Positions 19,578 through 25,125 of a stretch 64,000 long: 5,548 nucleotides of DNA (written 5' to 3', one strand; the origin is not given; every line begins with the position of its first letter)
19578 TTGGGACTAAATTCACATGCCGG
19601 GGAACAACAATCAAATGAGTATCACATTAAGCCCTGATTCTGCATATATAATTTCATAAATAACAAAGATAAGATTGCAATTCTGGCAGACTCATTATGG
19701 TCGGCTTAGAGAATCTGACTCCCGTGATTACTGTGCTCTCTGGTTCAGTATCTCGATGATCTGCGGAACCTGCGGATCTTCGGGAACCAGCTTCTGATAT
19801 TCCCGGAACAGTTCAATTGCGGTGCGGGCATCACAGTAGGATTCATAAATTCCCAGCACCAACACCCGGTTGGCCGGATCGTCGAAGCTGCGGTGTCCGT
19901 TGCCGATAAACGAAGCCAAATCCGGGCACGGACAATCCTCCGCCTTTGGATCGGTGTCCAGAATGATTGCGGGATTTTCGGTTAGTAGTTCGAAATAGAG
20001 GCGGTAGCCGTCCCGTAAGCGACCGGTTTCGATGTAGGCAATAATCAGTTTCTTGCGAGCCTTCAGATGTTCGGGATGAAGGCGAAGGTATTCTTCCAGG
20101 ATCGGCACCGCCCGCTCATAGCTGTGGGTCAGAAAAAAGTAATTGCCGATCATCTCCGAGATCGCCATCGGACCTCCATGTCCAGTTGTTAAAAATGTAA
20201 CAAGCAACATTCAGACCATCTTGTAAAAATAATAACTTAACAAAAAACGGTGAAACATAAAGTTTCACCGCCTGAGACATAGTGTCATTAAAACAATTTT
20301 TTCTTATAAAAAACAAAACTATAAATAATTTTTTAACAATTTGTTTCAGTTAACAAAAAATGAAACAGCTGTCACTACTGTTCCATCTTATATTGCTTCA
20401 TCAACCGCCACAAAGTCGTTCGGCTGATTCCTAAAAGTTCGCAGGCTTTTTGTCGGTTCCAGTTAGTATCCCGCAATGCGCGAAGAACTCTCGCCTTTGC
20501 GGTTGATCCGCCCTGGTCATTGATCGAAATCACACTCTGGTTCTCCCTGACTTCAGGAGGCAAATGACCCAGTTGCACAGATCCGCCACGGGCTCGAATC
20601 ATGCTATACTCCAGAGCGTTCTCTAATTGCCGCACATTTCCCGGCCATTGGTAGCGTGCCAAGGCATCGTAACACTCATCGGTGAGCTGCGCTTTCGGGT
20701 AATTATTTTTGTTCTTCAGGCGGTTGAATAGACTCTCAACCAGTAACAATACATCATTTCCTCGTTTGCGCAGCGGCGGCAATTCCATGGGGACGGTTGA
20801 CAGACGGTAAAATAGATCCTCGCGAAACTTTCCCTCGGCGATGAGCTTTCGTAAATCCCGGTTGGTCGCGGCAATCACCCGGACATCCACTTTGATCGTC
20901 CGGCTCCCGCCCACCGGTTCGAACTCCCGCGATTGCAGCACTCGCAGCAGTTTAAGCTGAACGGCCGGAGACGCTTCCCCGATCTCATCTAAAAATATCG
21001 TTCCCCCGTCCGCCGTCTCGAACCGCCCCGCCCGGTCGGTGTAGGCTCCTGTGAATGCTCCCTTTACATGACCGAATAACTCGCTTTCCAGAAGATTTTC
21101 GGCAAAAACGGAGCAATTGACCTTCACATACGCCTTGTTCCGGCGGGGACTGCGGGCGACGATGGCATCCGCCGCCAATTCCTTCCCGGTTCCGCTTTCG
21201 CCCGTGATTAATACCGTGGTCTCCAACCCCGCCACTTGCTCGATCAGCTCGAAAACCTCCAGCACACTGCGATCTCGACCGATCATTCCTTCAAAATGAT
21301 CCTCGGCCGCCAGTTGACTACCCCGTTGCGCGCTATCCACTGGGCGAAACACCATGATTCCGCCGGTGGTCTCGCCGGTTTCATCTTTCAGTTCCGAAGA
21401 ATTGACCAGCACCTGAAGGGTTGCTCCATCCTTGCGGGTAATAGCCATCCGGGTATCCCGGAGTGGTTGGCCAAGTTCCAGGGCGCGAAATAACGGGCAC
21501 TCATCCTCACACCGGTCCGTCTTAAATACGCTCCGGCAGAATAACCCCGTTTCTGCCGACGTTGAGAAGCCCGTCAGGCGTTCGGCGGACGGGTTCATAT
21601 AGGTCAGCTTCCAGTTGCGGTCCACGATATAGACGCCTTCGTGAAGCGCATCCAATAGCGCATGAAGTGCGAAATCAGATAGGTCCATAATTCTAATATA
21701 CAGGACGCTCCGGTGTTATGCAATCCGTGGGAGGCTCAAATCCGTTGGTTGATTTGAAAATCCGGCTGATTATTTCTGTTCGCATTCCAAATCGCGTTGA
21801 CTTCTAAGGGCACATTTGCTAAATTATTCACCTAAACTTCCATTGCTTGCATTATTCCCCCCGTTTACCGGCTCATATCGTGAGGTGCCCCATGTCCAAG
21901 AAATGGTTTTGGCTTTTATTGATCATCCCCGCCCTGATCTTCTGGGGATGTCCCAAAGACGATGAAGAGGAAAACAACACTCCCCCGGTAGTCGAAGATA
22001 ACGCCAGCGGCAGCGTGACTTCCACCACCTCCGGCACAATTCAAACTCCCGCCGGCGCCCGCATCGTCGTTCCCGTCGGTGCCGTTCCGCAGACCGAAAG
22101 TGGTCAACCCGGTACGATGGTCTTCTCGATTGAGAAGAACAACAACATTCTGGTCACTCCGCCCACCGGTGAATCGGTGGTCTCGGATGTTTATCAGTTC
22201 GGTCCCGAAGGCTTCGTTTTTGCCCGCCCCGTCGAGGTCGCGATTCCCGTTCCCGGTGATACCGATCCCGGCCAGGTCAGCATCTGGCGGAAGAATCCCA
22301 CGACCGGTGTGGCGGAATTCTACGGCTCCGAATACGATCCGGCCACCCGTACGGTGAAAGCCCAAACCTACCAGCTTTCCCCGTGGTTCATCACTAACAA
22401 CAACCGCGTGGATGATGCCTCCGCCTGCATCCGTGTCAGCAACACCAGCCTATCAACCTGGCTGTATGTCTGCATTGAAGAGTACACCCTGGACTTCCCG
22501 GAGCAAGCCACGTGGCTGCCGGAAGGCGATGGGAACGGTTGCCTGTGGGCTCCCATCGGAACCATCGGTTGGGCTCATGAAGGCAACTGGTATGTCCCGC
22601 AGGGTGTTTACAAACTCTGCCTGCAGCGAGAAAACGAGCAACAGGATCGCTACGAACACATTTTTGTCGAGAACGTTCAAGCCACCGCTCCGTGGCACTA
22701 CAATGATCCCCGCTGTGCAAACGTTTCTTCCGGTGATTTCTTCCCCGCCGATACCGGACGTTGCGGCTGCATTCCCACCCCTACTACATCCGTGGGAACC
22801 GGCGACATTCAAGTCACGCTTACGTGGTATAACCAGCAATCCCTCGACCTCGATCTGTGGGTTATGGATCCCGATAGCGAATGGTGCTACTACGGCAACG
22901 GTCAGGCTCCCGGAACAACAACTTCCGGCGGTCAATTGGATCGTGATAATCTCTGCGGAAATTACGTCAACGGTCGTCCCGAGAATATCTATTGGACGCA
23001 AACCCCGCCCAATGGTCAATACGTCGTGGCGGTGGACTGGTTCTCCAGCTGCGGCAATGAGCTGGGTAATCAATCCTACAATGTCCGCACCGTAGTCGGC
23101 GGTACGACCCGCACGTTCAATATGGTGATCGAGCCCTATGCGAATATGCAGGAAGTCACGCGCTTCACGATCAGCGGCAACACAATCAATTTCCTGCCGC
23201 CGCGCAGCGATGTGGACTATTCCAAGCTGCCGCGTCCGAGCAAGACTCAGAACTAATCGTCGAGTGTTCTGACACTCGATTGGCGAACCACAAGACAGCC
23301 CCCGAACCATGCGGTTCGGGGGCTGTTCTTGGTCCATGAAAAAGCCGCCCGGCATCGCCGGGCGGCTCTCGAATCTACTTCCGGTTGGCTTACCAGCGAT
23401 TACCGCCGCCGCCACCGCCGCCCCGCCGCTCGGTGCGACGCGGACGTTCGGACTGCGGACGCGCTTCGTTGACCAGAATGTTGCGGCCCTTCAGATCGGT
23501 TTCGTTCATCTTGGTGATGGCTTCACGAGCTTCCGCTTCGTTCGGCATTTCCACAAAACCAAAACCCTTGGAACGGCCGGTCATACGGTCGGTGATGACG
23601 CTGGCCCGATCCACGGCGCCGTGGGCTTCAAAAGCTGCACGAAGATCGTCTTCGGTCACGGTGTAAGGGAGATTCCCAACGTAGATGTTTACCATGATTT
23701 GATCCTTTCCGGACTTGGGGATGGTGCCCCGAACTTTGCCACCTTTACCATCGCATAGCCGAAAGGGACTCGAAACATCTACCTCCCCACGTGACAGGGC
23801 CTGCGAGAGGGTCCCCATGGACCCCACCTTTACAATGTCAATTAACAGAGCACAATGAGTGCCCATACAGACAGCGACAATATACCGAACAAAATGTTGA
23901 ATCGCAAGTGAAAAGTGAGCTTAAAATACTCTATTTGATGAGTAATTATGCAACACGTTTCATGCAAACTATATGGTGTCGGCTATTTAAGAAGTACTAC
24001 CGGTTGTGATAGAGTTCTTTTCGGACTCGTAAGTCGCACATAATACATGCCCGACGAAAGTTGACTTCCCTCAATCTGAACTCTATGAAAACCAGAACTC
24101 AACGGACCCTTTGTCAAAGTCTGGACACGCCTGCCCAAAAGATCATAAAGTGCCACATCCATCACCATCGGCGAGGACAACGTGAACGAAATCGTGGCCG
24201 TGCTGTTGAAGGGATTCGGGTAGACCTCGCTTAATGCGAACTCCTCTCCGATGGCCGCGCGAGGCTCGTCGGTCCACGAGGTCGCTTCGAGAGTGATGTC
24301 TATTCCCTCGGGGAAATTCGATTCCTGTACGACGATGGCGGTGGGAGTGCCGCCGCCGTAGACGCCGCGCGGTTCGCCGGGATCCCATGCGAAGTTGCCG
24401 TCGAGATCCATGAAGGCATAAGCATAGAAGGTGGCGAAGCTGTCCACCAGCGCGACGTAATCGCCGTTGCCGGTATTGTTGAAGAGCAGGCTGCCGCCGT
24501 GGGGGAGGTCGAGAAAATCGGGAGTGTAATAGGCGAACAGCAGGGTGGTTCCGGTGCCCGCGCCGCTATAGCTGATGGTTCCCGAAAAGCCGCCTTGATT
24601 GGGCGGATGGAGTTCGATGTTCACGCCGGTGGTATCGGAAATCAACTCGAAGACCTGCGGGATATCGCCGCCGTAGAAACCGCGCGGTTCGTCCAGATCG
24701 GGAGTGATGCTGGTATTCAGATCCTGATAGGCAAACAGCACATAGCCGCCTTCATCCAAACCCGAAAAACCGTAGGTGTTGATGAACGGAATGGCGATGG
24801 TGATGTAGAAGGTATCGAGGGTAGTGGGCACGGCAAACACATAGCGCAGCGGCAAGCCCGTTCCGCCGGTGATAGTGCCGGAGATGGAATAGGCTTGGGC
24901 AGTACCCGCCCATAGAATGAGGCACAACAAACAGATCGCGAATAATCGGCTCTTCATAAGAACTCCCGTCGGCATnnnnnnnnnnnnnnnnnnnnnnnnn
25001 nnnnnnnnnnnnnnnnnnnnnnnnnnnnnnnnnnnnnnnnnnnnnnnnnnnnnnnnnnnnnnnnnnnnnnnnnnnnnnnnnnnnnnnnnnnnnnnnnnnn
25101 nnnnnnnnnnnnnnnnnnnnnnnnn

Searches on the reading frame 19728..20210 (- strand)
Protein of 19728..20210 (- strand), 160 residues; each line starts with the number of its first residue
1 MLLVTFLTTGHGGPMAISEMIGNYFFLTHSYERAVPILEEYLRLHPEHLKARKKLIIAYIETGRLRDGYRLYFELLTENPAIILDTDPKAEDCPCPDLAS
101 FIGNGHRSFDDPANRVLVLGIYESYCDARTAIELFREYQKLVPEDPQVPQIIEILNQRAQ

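Call 31: search_protein_families(library=pfam, proteins=[window:19728-20210:-], max_evalue=0.001)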
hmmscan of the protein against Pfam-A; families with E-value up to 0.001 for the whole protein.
window:19728-20210:- (160 aa): 2 families
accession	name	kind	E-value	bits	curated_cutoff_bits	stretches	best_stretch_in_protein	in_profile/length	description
PF13428.12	TPR_14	-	1.1e-06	29.1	23.5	0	22-56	8-42/44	Tetratricopeptide repeat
PF14559.12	TPR_19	-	1.2e-06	29.2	25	1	30-79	6-55/68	Tetratricopeptide repeat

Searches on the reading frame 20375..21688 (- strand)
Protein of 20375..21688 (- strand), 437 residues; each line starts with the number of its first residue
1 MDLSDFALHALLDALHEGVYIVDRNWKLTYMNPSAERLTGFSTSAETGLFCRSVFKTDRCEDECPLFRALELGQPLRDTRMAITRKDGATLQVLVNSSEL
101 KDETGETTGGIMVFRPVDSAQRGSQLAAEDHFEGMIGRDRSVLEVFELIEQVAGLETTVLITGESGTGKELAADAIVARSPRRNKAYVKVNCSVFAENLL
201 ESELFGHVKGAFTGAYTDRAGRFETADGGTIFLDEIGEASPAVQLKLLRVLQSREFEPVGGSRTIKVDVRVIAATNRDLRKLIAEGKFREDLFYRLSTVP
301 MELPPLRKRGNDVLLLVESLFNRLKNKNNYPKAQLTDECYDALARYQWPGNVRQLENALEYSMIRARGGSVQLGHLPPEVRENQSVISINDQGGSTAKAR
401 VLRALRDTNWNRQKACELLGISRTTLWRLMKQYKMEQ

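Call 31: search_protein_families(library=pfam, proteins=[window:20375-21688:-], max_evalue=0.001)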
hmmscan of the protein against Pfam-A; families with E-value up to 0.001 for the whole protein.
window:20375-21688:- (437 aa): 15 families
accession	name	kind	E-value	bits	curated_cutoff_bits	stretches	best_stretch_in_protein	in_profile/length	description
PF00158.32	Sigma54_activat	-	9.6e-68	227.6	20.2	1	135-301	1-167/168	Sigma-54 interaction domain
PF25601.1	AAA_lid_14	-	5.4e-21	74.7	27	1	307-385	1-79/87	AAA+ ATPase lid domain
PF14532.12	Sigma54_activ_2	-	6.4e-18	65.8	25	1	136-306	1-138/138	Sigma-54 interaction domain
PF00989.32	PAS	-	1.1e-11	45.1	22.6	1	8-117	3-113/113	PAS fold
PF02954.25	HTH_8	-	2.9e-11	43.3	22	1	401-433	10-42/42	Bacterial regulatory protein, Fis family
PF07728.20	AAA_5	-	2e-10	41.2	22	1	159-277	2-123/139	AAA domain (dynein-related subfamily)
PF13426.13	PAS_9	-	1.4e-09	38.6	27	1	17-115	2-99/103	PAS domain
PF13188.13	PAS_8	-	1.9e-07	31.2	21.8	1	8-47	3-39/65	PAS domain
PF08448.16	PAS_4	-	1.1e-06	29.3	23.1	1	12-117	1-105/110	PAS fold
PF13384.12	HTH_23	-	2.1e-06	27.8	24.6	1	397-433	6-41/50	Homeodomain-like domain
PF00004.35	AAA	-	1.5e-05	25.9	21.2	1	159-283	1-115/131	ATPase family associated with various cellular activities (AAA)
PF07724.20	AAA_2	-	2.2e-05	25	27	1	157-285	4-133/166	AAA domain (Cdc48 subfamily)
PF25213.1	HVO_A0261_N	-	0.00069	19.9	35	0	393-433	8-48/86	HVO_A0261 N-terminal domain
PF20030.5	bpMoxR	-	0.00096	18.7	27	0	144-276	19-145/205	MoxR domain in the MoxR-vWA-beta-propeller ternary systems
PF13191.12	AAA_16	-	0.001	20.1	32.6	0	136-211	3-85/167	AAA ATPase domain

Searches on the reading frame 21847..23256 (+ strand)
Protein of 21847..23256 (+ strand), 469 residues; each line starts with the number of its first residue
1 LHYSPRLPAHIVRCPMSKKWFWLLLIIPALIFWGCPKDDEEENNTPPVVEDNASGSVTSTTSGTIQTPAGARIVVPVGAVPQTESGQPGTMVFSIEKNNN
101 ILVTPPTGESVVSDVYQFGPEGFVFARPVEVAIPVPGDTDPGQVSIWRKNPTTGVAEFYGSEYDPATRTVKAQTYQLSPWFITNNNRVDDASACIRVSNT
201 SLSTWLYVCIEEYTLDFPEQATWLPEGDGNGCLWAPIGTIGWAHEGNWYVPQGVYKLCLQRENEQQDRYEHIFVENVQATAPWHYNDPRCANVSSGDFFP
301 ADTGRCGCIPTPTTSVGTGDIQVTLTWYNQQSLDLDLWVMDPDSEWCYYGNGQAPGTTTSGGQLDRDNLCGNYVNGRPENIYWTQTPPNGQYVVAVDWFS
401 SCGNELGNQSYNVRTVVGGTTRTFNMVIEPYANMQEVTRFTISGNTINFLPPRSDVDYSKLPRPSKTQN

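Call 13: search_protein_families(library=pfam, proteins=[window:21847-23256:+], max_evalue=0.01)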
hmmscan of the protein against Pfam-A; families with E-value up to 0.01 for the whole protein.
window:21847-23256:+ (469 aa): 1 family
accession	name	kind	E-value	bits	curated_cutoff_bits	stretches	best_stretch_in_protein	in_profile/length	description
PF00791.26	ZU5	-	3.1e-07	31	21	1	61-146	8-91/97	ZU5 domain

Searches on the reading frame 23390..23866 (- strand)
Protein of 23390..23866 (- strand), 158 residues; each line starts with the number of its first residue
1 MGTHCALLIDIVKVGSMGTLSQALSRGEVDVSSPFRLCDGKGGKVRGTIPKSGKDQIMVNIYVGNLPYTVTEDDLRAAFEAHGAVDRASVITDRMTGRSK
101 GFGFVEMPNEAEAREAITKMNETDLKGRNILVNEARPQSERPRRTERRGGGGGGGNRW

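Call 13: search_protein_families(library=pfam, proteins=[window:23390-23866:-], max_evalue=0.01)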
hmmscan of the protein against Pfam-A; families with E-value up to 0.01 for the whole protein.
window:23390-23866:- (158 aa): 1 family
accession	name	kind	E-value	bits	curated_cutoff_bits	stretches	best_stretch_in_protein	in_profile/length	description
PF00076.28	RRM_1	-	1.6e-23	82.8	20.7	1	61-130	1-69/70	RNA recognition motif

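Call 57: search_protein_families(library=ncbifam, proteins=[window:23390-23866:-], max_evalue=0.01)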
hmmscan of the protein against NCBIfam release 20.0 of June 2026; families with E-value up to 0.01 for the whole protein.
window:23390-23866:- (158 aa): 9 families
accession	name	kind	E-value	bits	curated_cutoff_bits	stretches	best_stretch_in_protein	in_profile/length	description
NF058537.1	Rbp_regulator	equivalog_domain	1.6e-33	114.8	100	1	60-138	1-79/79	RNA-binding regulator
TIGR01622.1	SF-CC1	subfamily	8.1e-21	74.6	231.65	1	58-136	219-297/500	splicing factor, CC1-like family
TIGR01628.1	PABP-1234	subfamily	7.7e-17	61.7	497.1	1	57-144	284-370/595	polyadenylate binding protein, human types 1, 2, 3, 4 family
TIGR01661.1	ELAV_HUD_SF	subfamily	1.1e-13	51.5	279.1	1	59-141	4-86/351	ELAV/HuD family splicing factor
TIGR01645.1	half-pint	subfamily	9.9e-12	44.4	443.95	1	56-138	104-182/607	poly-U binding splicing factor, half-pint family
TIGR01659.1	sex-lethal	subfamily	1.2e-11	44.8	486.2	1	14-143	75-192/346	sex-lethal family splicing factor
TIGR01642.1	U2AF_lg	subfamily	2.7e-11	42.7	310.3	1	60-138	298-376/510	U2 snRNP auxilliary factor, large subunit, splicing factor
TIGR01648.1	hnRNP-R-Q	subfamily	1.2e-07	31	317.85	1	54-126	54-125/577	hnRNP-R, Q splicing factor family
TIGR01649.1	hnRNP-L_PTB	subfamily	0.0019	17.3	287.4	1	64-131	421-484/493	hnRNP-L/PTB/hephaestus splicing factor family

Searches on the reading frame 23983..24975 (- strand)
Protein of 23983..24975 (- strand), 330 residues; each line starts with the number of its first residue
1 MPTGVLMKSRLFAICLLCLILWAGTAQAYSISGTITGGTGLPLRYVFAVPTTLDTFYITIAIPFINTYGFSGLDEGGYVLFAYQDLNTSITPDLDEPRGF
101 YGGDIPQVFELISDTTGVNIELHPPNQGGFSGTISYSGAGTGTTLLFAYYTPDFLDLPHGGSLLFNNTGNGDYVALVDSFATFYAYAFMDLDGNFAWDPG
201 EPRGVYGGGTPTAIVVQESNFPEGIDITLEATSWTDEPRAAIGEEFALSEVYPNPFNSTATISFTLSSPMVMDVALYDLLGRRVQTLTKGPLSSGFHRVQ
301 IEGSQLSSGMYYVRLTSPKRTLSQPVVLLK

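Call 13: search_protein_families(library=pfam, proteins=[window:23983-24975:-], max_evalue=0.01)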
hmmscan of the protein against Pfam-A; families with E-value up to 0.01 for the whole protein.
window:23983-24975:- (330 aa): 2 families
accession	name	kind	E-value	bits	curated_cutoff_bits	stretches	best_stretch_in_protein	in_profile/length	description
PF18962.6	Por_Secre_tail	-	6.8e-10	39.5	27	1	251-321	1-68/75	Secretion system C-terminal sorting domain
PF13860.13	FlgD_ig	-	0.00083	19.7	27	1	258-317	8-75/79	FlgD Ig-like domain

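Call 57: search_protein_families(library=ncbifam, proteins=[window:23983-24957:-], max_evalue=0.01)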
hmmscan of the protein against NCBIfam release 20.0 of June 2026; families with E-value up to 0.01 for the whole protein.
window:23983-24957:- (324 aa): 4 families
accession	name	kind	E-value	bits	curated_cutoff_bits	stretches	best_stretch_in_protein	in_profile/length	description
TIGR04183.1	Por_Secre_tail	domain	5.6e-11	42.3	23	1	245-321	1-70/72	T9SS type A sorting domain-containing protein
NF038113.1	T9SSA_dep_M36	equivalog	1.2e-06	27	885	1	243-321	793-867/869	T9SS-dependent M36 family metallopeptidase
NF052323.1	T9SSA_dep_M6i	equivalog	0.0021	16.1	600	1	246-311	961-1026/1043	T9SS-dependent M6-like inactivated metalloprotease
NF033707.1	T9SS_sortase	equivalog_domain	0.0084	13.8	420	0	244-309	1000-1075/1095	type IX secretion system sortase PorU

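Call 70: find_homologous_proteins(query=window:23983-24957:-, max_evalue=1e-8)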
Query window:23983-24957:- (324 aa): 336 proteins with E <= 1e-8 among 4921 candidates; the best 120 are listed.
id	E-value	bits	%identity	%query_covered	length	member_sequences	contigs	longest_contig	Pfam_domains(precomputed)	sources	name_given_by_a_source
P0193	1.7e-208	709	98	100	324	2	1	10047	PF18962.8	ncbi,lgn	ncbi:MAG: T9SS type A sorting domain-containing protein [Calditrichota bacterium]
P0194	9.9e-135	467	63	100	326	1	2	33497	PF18962.8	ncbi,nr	ncbi:T9SS type A sorting domain-containing protein [bacterium]|nr:T9SS type A sorting domain-contain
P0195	3.1e-126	439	60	100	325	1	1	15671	PF18962.8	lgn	-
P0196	1.4e-120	420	60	100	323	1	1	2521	PF18962.8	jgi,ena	-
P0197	1.7e-119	417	58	100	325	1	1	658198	PF18962.8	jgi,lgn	-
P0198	8.4e-116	405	58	100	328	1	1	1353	PF18962.8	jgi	jgi:hypothetical protein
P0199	2.8e-112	393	58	94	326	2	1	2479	PF18962.8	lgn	-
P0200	3.4e-112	393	53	69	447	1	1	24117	PF18962.8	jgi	jgi:hypothetical protein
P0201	4.0e-112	393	56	99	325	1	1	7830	PF18962.8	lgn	-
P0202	8.2e-112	392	56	99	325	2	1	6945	PF18962.8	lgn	-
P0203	4.2e-104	366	54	94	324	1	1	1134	PF18962.8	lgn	-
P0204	8.2e-104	365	53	99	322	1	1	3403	PF18962.8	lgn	-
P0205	4.7e-103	363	49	69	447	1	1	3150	PF18962.8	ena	-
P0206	4.9e-102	360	53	100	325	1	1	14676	PF18962.8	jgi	jgi:hypothetical protein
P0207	6.6e-102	359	55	100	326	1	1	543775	PF18962.8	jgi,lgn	jgi:hypothetical protein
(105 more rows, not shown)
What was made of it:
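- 23983..24957 (-): Gene for a 324-aa secreted protein with signal peptide and T9SS C-terminal sorting domain, downstream of module B (leader of about 250 nt). The family is conserved across Calditrichota/KSB1 (call 70).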

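Call 71: find_encoding_contigs(protein=P0194, flank=4000, max_places=4)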
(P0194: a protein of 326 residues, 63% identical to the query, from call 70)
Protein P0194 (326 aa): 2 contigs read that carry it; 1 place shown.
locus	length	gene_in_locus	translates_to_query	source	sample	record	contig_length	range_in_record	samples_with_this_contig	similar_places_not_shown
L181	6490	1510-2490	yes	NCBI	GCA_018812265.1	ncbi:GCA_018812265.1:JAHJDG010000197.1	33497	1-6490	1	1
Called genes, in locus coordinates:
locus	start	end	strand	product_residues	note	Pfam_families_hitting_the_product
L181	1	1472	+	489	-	?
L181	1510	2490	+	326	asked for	PF18962:Por_Secre_tail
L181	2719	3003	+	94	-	PF00076:RRM_1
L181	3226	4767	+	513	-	PF13229:Beta_helix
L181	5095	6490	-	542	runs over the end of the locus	PF00791:ZU5 (weak)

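Call 75: search_protein_families(library=pfam, proteins=[L181:3-1472:+], max_evalue=0.01)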
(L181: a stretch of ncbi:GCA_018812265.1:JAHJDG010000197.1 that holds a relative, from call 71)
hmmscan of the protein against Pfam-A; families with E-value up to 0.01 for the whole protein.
L181:3-1472:+ (489 aa): 2 families
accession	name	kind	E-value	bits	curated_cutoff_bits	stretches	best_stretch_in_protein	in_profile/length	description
PF21910.2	GH85_C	-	3.4e-05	24.6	27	0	344-411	19-87/95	GH85 endohexosaminidases, C-terminal domain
PF13229.12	Beta_helix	-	0.003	17.6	25.9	1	30-140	48-142/158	Right handed beta helix region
